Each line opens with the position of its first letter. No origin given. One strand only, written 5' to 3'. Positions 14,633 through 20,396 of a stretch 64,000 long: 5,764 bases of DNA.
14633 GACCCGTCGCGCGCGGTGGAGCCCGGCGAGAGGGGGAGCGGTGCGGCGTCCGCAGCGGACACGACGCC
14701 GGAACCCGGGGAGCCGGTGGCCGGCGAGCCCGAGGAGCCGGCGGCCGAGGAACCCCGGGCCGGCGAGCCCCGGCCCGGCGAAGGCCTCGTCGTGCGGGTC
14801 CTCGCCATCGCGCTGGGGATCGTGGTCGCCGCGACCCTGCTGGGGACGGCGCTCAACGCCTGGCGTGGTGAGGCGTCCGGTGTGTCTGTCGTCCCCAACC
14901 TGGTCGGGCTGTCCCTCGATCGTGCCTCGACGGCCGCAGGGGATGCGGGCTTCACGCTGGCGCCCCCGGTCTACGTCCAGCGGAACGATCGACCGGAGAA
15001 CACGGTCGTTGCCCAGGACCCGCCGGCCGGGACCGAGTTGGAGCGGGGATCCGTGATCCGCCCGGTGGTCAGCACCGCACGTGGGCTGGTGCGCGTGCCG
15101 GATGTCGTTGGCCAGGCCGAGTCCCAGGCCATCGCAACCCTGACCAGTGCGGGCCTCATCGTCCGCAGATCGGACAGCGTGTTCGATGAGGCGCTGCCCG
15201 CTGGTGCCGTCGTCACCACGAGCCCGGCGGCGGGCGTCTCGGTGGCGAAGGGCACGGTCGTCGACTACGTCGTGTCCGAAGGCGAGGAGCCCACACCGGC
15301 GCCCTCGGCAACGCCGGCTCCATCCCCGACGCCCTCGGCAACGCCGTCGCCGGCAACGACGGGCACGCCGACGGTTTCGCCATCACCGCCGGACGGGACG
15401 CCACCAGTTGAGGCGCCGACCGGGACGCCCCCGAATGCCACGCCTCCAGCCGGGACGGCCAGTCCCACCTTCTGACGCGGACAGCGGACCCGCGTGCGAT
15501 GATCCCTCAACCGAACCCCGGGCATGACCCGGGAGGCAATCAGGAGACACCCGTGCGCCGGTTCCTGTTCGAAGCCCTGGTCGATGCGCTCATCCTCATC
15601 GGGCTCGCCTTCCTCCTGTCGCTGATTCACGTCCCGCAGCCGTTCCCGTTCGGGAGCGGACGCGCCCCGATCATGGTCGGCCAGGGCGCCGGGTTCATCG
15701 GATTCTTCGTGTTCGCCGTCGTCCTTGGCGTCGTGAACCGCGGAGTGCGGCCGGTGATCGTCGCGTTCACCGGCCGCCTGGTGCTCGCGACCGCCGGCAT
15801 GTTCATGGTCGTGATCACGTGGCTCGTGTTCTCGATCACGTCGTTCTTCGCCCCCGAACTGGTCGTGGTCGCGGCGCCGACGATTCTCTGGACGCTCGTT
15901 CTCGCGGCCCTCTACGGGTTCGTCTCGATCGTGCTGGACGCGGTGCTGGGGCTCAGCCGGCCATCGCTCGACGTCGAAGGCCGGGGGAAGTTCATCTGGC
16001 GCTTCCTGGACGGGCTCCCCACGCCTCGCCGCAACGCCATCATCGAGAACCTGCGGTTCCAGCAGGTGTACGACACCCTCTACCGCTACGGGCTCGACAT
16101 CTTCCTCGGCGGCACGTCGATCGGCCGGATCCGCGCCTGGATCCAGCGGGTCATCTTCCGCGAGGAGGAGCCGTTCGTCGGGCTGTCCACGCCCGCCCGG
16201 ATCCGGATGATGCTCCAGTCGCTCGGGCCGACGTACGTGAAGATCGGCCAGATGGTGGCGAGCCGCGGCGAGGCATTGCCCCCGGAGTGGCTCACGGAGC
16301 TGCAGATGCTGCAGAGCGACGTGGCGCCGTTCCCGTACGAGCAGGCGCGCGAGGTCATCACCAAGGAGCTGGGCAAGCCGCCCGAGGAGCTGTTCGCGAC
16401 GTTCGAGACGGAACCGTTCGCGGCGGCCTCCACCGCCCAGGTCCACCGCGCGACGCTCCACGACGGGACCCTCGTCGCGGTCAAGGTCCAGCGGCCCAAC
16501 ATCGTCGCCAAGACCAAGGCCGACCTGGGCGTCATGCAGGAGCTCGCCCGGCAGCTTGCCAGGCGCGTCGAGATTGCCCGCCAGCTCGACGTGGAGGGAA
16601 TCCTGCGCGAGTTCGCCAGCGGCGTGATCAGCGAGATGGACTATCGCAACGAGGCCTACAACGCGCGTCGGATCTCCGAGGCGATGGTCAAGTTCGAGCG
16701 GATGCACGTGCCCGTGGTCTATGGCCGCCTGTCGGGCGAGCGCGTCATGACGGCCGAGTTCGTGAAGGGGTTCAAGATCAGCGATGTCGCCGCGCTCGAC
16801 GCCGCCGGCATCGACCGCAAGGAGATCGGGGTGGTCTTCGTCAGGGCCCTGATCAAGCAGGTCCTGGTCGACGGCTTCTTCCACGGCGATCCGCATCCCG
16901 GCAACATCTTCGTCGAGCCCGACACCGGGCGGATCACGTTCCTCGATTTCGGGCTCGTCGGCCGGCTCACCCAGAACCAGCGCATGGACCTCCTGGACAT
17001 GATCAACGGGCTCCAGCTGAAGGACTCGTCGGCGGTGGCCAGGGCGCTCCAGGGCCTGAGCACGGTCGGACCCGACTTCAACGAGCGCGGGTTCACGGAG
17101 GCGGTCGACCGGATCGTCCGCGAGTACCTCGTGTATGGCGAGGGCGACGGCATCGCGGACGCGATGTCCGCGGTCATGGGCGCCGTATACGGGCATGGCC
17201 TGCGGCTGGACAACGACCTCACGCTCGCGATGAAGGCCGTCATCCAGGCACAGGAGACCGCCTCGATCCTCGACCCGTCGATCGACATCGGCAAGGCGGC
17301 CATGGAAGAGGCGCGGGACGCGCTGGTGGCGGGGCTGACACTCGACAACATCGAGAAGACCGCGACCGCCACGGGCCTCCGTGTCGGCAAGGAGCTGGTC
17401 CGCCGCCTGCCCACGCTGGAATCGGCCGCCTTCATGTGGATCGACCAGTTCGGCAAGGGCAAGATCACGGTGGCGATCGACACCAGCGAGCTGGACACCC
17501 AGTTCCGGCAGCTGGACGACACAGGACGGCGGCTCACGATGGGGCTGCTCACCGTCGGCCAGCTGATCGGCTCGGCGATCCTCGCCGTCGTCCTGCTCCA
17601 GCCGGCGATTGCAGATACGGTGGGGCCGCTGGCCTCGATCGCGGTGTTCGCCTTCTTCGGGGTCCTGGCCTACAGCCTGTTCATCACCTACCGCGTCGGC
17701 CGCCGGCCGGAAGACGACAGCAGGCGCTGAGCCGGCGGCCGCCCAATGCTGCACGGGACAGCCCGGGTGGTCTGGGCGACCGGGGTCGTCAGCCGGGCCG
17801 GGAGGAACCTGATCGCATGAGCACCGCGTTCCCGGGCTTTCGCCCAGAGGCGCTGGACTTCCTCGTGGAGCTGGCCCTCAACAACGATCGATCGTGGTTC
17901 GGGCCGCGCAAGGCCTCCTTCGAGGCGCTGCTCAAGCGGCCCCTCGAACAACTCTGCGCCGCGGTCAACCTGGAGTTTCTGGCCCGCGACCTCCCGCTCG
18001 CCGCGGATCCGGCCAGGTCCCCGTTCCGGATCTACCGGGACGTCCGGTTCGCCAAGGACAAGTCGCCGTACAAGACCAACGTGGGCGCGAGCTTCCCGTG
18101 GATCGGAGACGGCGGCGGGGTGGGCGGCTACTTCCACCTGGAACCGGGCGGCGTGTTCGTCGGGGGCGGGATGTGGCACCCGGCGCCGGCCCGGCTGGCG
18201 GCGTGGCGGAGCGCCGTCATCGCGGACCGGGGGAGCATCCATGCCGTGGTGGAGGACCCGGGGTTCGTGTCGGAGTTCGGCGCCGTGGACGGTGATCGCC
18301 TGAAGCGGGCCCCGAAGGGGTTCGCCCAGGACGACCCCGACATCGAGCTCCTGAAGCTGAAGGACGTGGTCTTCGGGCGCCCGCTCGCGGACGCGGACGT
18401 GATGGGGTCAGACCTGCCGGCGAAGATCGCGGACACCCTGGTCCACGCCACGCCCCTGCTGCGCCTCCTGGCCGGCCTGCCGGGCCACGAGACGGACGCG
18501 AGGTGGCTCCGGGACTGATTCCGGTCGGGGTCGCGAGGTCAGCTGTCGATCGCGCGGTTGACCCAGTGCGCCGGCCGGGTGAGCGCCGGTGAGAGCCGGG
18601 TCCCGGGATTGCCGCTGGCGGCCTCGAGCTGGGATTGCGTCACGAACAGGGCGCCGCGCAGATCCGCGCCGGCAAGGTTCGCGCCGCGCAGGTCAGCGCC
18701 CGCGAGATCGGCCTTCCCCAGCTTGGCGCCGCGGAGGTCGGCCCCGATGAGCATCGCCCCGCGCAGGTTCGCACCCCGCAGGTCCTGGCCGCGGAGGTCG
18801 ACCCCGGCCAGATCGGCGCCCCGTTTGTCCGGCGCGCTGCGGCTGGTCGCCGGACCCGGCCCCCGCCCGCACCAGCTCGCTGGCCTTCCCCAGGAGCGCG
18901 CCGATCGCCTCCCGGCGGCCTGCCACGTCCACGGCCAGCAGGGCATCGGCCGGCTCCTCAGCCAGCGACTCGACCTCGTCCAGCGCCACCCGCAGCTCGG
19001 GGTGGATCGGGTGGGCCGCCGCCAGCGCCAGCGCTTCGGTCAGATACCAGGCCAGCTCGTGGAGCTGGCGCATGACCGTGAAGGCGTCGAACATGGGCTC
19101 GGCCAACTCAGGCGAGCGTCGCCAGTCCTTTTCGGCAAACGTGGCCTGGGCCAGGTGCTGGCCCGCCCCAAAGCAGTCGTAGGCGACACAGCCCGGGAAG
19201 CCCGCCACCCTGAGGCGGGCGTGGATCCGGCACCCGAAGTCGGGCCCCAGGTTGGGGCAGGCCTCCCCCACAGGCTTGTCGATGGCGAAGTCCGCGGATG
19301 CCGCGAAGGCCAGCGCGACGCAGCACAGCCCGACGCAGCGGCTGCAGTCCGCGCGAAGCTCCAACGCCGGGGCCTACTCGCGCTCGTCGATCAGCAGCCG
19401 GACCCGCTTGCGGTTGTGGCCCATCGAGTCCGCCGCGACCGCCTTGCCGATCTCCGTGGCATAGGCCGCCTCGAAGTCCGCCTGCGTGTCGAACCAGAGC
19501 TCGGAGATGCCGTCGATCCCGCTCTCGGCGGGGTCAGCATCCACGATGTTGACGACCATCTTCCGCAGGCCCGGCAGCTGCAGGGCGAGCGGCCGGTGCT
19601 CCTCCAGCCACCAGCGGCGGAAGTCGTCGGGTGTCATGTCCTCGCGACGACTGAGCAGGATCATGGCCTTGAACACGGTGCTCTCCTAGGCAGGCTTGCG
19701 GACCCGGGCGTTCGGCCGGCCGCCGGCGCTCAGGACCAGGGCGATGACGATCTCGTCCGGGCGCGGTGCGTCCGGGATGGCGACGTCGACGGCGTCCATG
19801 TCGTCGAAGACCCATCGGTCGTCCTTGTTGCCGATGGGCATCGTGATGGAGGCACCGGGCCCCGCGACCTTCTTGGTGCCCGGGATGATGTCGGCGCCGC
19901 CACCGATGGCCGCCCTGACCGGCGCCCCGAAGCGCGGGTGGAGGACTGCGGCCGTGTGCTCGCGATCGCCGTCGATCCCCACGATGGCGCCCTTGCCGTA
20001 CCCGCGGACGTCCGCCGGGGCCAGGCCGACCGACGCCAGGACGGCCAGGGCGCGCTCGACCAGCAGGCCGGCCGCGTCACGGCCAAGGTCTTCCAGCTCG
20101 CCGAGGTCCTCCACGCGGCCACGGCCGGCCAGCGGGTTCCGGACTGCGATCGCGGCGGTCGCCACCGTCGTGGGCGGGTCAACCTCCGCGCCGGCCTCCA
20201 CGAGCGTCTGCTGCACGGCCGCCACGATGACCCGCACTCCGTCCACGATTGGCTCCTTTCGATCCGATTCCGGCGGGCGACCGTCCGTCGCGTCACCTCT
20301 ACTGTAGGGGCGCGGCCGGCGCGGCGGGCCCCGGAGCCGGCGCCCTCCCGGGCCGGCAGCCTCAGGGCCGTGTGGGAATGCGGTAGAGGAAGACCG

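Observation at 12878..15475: SulP/STAS anion transporter fused to a transmembrane helix and two PASTA domains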

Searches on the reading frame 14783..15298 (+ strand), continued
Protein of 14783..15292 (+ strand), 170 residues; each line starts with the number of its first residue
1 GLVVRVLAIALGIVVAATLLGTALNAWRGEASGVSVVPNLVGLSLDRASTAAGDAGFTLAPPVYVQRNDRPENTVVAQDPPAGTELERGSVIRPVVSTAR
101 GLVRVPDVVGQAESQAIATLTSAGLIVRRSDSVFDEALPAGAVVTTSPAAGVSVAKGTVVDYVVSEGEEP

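Call 64: search_solved_structures(query=window:14867-15298:+, max_evalue=0.01, show_alignments=4)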
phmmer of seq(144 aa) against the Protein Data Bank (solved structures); distinct sequences matched with E-value up to 0.01: 10.
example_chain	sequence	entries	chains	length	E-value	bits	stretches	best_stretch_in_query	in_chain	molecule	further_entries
2kui_A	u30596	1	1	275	4.1e-15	59.4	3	75-141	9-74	Serine/threonine-protein kinase pknB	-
3m9g_A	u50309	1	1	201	1.9e-12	50.8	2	10-127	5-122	Protein kinase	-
3py9_A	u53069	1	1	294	2e-11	47.5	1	10-127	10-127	Protein kinase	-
2kud_A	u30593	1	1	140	2.6e-10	43.8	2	75-141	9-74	Serine/threonine-protein kinase pknB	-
5e10_A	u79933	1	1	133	3e-10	43.6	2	75-141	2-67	Serine/threonine-protein kinase PknB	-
5e12_A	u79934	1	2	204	9.2e-08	35.6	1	44-141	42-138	Serine/threonine-protein kinase PknB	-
5e0z_A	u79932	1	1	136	9.9e-07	32.3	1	77-141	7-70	Serine/threonine-protein kinase PknB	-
2kuf_A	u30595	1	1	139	1e-06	32.2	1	76-141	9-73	Serine/threonine-protein kinase pknB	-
2kue_A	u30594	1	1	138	7e-05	26.3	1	44-137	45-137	Serine/threonine-protein kinase pknB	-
3ouv_A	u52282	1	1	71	0.0015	22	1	76-139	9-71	Serine/threonine protein kinase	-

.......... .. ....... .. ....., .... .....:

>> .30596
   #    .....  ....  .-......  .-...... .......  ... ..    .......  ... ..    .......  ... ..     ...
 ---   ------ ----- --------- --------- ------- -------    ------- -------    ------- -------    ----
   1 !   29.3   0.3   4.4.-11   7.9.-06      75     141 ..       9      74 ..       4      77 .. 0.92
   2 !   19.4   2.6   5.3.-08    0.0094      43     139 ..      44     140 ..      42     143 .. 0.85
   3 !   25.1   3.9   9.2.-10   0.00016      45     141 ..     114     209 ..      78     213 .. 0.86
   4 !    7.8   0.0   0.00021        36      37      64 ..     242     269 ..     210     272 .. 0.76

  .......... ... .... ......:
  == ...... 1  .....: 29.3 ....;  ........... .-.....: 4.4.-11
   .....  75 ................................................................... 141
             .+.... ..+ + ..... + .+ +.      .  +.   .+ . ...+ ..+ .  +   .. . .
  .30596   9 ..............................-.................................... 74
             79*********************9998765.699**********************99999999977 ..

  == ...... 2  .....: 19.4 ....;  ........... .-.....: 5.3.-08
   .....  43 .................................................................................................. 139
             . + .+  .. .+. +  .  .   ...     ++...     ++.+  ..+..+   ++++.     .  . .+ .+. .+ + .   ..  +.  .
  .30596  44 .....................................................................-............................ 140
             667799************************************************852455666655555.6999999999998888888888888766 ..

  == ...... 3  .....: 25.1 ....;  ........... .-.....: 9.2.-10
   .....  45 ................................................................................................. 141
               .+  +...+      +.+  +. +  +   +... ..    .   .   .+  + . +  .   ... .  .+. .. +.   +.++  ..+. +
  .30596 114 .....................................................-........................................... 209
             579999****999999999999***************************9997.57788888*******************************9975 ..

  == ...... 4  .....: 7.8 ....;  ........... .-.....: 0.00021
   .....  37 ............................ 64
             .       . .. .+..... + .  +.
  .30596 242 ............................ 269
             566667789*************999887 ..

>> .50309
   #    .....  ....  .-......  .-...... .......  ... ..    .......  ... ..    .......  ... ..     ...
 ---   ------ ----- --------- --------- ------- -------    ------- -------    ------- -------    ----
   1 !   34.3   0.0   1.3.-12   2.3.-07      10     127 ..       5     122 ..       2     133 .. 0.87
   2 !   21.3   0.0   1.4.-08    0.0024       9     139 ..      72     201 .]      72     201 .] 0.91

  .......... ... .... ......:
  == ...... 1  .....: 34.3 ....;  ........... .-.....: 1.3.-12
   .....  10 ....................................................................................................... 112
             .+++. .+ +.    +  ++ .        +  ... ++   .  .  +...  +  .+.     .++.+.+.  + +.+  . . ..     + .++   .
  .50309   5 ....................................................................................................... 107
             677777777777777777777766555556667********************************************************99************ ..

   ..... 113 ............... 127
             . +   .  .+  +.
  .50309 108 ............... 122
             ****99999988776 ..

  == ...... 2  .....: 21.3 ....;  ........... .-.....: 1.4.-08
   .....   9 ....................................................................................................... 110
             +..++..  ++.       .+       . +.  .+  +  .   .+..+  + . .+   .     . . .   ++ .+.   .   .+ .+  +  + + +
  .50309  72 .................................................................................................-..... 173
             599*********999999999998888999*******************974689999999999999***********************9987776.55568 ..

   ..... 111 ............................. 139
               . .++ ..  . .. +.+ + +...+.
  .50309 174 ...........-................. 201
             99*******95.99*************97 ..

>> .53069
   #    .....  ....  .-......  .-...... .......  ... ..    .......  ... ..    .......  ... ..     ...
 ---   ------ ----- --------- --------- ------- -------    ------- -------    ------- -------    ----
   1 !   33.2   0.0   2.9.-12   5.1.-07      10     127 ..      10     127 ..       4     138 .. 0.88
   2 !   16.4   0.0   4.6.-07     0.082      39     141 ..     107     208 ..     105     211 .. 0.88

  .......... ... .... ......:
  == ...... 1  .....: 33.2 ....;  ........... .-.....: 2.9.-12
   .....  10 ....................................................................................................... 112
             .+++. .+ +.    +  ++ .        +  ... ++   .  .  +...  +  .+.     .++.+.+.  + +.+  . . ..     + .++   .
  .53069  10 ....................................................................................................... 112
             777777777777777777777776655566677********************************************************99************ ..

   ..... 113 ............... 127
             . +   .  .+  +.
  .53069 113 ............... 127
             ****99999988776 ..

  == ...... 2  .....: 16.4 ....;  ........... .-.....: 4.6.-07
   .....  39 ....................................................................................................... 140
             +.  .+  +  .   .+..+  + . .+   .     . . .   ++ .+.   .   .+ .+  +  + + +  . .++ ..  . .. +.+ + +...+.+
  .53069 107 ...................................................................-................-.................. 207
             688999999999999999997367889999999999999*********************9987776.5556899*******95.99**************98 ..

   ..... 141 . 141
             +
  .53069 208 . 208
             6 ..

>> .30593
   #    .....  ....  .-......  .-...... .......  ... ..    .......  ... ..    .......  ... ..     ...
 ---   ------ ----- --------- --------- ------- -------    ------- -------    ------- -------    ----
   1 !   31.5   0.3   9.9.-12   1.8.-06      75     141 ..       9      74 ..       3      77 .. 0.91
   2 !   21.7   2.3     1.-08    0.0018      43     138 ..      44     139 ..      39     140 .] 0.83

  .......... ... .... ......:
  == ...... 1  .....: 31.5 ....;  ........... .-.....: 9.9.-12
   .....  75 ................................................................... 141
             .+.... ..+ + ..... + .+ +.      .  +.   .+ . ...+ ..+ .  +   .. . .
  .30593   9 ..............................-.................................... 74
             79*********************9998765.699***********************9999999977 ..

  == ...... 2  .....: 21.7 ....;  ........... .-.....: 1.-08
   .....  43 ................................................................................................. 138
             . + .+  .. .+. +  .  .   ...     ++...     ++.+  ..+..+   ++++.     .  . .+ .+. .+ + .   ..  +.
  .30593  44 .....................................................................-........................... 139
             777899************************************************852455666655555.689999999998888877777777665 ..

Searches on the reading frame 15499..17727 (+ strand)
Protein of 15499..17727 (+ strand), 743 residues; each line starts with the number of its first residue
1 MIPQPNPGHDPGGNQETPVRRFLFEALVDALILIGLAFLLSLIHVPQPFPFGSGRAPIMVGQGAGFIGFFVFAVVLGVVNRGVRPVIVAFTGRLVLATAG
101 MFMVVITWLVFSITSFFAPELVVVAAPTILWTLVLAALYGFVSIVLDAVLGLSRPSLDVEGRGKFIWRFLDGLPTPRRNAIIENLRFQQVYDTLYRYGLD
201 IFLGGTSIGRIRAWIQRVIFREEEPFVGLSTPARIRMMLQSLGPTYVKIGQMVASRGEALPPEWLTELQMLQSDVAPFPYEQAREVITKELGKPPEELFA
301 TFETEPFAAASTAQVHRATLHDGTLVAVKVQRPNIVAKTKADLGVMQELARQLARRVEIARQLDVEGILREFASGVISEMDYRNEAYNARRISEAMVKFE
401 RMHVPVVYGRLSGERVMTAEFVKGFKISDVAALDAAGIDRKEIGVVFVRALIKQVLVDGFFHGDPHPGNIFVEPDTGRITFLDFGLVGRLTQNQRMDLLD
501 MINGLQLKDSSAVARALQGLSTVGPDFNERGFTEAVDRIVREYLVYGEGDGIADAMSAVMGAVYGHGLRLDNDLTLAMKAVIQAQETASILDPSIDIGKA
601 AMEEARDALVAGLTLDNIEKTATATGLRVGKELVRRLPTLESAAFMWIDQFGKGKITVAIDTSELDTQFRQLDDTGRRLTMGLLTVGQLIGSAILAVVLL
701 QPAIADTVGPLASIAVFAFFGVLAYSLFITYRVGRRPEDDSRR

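Call 21: search_protein_families(library=pfam, proteins=[window:15499-17727:+], max_evalue=0.001)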
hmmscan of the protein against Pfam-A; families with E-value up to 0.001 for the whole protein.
window:15499-17727:+ (743 aa): 3 families
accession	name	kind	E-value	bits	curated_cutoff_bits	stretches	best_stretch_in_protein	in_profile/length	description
PF03109.22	ABC1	-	3.8e-75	252.6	22.9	1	271-515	2-242/244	ABC1 atypical kinase-like domain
PF04020.18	Phage_holin_4_2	-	2.8e-08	34.7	28.8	1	21-144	2-104/105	Mycobacterial 4 TMS phage holin, superfamily IV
PF01636.29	APH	-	2.5e-05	24.6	23.2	1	447-488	154-198/239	Phosphotransferase enzyme family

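Call 48: search_protein_families(library=ncbifam, proteins=[window:15499-17727:+], max_evalue=0.00001)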
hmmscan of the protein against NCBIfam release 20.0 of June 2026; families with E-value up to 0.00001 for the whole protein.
window:15499-17727:+ (743 aa): 3 families
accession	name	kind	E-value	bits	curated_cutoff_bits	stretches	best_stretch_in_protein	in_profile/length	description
TIGR01982.1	UbiB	equivalog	1e-102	344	487.55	1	186-603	3-420/436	2-polyprenylphenol 6-hydroxylase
NF003404.0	PRK04750.1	equivalog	1e-76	258.7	667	1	185-539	5-363/529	ubiquinone biosynthesis regulatory protein kinase UbiB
NF050082.1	ATPase_MABP1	exception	8e-31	107.3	800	1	245-523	63-338/435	macrolide-binding ATPase MABP-1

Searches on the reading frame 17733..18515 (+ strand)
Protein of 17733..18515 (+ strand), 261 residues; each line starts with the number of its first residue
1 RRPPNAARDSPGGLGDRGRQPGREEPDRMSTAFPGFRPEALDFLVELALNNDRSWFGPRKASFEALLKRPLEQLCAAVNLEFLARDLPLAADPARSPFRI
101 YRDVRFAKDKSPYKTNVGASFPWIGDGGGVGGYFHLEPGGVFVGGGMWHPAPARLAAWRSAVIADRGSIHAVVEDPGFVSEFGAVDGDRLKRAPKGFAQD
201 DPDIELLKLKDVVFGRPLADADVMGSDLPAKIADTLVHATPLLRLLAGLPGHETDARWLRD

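Call 21: search_protein_families(library=pfam, proteins=[window:17733-18515:+], max_evalue=0.001)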
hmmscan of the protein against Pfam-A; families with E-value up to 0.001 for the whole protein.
window:17733-18515:+ (261 aa): 1 family
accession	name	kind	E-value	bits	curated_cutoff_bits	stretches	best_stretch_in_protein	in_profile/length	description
PF09365.15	DUF2461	-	2.9e-56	191.1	22.8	1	39-243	1-206/208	Conserved hypothetical protein (DUF2461)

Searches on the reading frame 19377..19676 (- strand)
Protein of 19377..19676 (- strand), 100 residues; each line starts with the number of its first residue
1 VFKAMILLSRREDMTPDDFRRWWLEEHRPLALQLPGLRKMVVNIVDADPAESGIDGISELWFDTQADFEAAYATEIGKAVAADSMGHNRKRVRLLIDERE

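Call 21: search_protein_families(library=pfam, proteins=[window:19377-19676:-], max_evalue=0.001)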
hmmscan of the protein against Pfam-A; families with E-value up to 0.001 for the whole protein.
window:19377-19676:- (100 aa): 2 families
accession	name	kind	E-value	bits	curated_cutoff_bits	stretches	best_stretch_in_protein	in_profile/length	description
PF07110.17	EthD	-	9.6e-15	56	22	1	11-84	1-89/96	EthD domain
PF09448.16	MmlI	-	2.4e-06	28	29.6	1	1-80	1-87/109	Methylmuconolactone methyl-isomerase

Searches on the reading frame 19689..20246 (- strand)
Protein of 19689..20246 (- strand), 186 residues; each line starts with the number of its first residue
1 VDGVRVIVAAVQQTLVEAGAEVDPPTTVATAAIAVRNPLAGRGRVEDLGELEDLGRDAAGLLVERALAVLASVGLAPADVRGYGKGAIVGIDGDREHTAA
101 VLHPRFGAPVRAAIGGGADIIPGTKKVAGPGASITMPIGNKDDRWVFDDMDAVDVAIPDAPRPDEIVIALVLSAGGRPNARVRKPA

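Call 21: search_protein_families(library=pfam, proteins=[window:19689-20246:-], max_evalue=0.001)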
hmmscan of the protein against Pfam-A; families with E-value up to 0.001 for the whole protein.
window:19689-20246:- (186 aa): 1 family
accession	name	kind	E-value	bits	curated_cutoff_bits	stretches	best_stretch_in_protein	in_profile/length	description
PF06684.16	AA_synth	-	1e-53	181.8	27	1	4-182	1-174/175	Amino acid synthesis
